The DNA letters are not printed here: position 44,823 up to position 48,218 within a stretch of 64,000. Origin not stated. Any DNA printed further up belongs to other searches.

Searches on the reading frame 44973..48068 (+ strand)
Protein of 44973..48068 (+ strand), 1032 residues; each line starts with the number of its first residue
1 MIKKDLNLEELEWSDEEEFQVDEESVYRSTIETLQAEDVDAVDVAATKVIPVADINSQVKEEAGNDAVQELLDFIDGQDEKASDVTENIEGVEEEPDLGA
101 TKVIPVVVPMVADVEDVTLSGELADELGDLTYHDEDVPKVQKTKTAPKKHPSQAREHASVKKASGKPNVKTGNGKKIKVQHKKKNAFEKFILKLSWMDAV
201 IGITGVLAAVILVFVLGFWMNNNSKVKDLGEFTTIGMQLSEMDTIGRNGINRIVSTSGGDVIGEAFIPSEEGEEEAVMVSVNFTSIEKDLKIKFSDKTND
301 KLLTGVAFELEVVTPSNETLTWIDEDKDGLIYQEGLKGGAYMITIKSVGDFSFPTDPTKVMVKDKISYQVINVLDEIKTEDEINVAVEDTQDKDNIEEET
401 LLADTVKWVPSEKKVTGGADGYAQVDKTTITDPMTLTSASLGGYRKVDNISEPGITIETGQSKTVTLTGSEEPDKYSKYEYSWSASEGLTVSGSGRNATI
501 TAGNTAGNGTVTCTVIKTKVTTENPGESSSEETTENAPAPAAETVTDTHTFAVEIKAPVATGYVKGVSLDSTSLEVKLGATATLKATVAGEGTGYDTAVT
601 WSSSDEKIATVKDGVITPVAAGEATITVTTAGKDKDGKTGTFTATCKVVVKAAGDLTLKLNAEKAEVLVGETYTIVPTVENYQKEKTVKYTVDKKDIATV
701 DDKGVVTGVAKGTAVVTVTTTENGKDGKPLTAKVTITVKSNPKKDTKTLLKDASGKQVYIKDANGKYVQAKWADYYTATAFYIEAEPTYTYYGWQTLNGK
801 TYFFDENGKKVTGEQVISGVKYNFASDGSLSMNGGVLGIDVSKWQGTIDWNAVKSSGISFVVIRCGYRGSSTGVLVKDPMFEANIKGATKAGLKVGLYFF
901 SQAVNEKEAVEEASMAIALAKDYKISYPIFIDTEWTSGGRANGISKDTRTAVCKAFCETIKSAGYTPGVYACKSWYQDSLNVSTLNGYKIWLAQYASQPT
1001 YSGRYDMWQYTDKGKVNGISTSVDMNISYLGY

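Call 31: search_protein_families(library=pfam, proteins=[window:44973-48068:+], max_evalue=0.001)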
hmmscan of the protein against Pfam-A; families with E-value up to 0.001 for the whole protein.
window:44973-48068:+ (1032 aa): 5 families
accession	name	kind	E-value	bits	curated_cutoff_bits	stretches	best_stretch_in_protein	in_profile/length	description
PF01183.26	Glyco_hydro_25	-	3.3e-35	122.5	27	1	839-1019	1-180/180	Glycosyl hydrolases family 25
PF02368.24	Big_2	-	3e-15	56.4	22.8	2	661-730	8-77/79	Bacterial Ig-like domain (group 2)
PF19127.6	Choline_bind_3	-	3.3e-08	33.8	27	1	793-831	3-43/47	Choline-binding repeat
PF21461.3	HL_N-beta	-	3.4e-07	30.4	27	1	604-633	19-48/57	Hyaluronate lyase, N-terminal beta-sheet domain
PF22359.2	Big-like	-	4.2e-05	24.1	27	0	687-719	2-34/48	Bacterial Ig-like domain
